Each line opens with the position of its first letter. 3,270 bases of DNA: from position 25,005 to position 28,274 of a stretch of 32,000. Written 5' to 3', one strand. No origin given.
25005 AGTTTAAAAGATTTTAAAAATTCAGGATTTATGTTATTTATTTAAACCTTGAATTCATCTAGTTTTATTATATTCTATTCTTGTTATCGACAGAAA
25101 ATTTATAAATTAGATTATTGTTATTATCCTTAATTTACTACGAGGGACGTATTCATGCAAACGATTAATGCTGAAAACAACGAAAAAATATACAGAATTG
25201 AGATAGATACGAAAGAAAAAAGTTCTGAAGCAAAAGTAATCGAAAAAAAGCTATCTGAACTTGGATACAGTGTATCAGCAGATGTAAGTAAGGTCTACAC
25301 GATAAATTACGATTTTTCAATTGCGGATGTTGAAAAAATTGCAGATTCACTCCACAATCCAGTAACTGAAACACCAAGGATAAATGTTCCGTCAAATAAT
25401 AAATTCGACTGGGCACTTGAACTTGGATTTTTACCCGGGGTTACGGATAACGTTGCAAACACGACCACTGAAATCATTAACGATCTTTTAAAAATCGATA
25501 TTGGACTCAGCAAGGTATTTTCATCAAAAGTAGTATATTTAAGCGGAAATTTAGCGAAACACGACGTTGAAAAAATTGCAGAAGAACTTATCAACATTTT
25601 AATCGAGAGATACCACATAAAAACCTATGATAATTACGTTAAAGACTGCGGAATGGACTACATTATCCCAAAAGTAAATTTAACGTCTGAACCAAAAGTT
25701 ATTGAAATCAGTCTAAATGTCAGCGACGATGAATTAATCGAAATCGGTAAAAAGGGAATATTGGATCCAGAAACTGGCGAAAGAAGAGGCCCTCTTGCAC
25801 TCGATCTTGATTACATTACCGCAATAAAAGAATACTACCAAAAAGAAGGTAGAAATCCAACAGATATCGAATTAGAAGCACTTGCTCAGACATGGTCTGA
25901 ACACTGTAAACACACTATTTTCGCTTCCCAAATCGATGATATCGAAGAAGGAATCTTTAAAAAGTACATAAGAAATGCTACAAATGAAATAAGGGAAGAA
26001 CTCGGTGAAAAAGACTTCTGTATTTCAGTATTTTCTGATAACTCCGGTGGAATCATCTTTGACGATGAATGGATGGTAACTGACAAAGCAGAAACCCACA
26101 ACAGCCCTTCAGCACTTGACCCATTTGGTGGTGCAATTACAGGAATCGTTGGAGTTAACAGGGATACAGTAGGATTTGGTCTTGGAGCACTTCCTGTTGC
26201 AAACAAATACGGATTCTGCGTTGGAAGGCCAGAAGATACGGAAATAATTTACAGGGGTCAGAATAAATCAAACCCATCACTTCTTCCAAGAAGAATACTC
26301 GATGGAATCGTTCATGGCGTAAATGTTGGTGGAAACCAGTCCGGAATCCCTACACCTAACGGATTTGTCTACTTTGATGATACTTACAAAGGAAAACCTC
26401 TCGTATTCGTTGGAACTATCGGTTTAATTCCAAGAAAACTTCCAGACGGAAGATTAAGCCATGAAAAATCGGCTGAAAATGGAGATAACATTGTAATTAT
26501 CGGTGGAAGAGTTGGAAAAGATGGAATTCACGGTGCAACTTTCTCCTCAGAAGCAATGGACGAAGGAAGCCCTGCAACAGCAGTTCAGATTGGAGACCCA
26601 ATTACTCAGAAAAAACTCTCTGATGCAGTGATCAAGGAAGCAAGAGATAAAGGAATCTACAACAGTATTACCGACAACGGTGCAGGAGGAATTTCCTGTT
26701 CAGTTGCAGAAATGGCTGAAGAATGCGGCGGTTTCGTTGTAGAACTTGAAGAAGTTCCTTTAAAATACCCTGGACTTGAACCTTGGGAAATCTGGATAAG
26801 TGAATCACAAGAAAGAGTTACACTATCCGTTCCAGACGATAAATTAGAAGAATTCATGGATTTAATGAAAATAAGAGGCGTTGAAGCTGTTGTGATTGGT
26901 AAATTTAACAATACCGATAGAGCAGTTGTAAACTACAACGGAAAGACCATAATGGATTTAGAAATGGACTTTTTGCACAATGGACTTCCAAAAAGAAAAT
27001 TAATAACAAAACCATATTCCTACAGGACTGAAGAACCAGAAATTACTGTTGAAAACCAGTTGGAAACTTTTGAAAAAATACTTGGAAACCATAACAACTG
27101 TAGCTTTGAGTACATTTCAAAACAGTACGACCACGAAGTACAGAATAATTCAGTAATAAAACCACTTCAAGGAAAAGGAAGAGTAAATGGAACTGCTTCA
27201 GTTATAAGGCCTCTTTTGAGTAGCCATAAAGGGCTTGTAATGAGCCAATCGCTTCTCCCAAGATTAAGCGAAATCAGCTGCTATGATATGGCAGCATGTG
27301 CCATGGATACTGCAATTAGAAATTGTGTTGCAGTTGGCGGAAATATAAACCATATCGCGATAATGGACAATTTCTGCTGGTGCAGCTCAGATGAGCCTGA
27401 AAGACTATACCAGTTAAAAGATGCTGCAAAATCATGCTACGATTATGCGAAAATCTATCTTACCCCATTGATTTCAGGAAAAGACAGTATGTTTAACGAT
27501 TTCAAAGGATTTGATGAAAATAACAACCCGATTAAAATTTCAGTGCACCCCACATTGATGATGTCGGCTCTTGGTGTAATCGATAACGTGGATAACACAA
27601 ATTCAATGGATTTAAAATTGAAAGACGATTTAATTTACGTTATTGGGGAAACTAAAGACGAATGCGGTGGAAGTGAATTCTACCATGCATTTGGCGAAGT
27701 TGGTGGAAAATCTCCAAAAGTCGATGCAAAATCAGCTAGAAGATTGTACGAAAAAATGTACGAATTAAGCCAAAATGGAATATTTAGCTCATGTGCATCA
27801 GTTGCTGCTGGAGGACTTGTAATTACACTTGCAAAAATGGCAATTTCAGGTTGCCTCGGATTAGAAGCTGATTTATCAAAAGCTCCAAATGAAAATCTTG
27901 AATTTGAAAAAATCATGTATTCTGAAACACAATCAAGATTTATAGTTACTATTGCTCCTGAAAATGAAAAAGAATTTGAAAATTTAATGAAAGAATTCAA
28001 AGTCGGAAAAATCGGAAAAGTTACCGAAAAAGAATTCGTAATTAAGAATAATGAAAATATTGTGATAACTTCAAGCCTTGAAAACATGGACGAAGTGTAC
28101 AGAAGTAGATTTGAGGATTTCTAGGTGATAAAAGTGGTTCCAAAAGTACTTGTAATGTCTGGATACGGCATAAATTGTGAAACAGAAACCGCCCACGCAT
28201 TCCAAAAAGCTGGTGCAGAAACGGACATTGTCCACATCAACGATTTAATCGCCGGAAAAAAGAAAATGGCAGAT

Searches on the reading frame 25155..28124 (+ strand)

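Call 12: search_protein_families(library=pfam, proteins=[window:25155-28124:+], max_evalue=0.01)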
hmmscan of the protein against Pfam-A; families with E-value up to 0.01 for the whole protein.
window:25155-28124:+ (989 aa): 4 families
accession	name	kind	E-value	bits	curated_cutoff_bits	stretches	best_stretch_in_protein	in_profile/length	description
PF02769.27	AIRS_C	-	4.2e-47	160.6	23.1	2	442-593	2-154/156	AIR synthase related protein, C-terminal domain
PF00586.29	AIRS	-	3e-15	57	24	2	302-425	9-112/112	AIR synthase related protein, N-terminal domain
PF18072.6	FGAR-AT_linker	-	7.7e-15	55.6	26.6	1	211-253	7-49/50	Formylglycinamide ribonucleotide amidotransferase linker domain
PF02700.19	PurS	-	0.001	19.7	22.2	0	24-77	15-76/77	Phosphoribosylformylglycinamidine (FGAM) synthase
